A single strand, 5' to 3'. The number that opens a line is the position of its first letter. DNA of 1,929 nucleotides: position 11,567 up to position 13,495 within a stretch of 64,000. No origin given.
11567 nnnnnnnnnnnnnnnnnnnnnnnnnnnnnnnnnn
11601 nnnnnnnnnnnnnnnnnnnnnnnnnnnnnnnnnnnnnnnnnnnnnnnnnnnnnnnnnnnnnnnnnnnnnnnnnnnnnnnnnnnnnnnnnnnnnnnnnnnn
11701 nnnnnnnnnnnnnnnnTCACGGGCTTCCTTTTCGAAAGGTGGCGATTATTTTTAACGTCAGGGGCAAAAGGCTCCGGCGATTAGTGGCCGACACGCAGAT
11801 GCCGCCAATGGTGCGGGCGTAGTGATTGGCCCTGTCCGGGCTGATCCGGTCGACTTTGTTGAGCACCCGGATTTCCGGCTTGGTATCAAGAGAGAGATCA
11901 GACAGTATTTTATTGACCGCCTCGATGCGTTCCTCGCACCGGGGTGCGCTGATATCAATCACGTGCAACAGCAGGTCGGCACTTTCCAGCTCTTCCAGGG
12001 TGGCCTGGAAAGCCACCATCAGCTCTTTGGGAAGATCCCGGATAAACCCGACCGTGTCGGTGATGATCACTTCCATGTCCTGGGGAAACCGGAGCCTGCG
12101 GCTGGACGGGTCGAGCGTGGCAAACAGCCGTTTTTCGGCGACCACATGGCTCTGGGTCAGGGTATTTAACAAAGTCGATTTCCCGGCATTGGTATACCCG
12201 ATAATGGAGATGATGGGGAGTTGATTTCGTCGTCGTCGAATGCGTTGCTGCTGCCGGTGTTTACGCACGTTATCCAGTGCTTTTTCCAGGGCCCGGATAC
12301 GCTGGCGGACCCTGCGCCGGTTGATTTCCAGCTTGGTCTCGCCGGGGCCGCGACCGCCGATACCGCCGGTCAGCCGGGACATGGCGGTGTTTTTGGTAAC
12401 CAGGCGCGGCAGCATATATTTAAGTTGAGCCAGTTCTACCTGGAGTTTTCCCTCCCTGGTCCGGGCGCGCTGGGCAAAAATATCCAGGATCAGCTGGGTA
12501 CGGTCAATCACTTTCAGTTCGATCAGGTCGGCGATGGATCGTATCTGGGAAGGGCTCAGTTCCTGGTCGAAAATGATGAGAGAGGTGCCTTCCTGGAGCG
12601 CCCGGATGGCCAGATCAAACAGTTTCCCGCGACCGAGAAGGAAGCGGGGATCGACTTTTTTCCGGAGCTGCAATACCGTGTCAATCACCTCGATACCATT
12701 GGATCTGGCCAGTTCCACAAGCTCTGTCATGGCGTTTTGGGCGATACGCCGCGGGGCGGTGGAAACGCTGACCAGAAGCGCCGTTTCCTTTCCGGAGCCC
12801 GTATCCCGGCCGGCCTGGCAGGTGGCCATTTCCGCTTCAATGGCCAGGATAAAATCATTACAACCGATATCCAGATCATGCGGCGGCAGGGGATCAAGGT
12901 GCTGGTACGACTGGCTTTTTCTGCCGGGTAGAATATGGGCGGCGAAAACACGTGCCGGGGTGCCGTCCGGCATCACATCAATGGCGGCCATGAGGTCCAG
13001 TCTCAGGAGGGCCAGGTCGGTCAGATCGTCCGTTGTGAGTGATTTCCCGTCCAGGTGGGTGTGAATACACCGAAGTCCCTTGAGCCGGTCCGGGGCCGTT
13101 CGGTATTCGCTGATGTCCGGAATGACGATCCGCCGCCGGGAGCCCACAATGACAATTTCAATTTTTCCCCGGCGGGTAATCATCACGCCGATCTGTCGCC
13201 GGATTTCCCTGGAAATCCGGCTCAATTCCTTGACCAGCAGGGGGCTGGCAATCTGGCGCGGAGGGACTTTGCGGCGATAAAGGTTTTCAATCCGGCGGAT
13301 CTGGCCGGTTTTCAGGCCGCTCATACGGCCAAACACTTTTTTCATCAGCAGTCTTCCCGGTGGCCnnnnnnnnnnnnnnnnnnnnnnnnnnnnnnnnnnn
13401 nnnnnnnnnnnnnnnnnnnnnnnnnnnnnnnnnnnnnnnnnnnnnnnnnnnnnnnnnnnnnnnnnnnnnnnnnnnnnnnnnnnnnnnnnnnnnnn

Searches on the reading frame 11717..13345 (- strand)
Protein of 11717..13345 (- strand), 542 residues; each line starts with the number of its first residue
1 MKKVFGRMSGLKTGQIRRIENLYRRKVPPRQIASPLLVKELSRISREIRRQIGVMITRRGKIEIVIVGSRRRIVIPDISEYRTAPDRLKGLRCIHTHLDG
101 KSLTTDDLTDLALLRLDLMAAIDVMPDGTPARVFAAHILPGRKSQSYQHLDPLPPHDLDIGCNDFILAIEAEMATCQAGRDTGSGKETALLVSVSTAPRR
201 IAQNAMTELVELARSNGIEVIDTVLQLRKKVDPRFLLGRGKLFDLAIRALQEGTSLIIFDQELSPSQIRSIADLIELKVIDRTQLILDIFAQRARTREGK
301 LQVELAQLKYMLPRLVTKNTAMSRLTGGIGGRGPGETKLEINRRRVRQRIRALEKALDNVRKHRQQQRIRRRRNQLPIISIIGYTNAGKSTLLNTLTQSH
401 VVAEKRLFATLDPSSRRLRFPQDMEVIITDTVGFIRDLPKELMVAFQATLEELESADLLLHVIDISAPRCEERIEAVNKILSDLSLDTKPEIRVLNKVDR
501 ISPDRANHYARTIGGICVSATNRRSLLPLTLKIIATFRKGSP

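Call 28: find_encoding_contigs(protein=window:11717-13345:-, flank=10000, max_places=2)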
Protein window:11717-13345:- (542 aa): 2 contigs read that carry it; 2 places shown.
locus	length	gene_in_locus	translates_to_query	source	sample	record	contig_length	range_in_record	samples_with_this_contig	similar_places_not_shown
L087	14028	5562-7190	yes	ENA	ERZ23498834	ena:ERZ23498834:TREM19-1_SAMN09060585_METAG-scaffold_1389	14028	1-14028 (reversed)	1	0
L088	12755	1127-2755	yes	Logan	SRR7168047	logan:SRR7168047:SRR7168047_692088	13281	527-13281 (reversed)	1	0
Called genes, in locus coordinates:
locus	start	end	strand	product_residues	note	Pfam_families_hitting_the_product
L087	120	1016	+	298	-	PF02899:Phage_int_SAM_1, PF13102:Phage_int_SAM_5 (faint), PF13495:Phage_int_SAM_4 (weak), PF00589:Phage_integrase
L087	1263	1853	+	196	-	PF01250:Ribosomal_S6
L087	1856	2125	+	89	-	PF01084:Ribosomal_S18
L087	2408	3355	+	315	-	PF09991:DUF2232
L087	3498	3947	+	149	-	PF01281:Ribosomal_L9_N, PF03948:Ribosomal_L9_C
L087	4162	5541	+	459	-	PF00772:DnaB, PF03796:DnaB_C, PF13481:AAA_25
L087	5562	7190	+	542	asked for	PF13167:GTP-bdg_N, PF16360:GTP-bdg_M, PF01926:MMR_HSR1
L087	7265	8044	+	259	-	PF03883:H2O2_YaaD, PF21818:DUF6884 (weak)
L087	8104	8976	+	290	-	PF13622:4HBT_3, PF20789:4HBT_3C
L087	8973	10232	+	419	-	PF00149:Metallophos, PF12850:Metallophos_2 (weak)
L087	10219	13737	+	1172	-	PF02463:SMC_N (faint), PF13476:AAA_23 (weak), PF13514:AAA_27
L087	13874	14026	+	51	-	?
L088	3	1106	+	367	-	?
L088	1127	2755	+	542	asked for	PF13167:GTP-bdg_N, PF16360:GTP-bdg_M, PF01926:MMR_HSR1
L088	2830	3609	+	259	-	PF03883:H2O2_YaaD, PF21818:DUF6884 (weak)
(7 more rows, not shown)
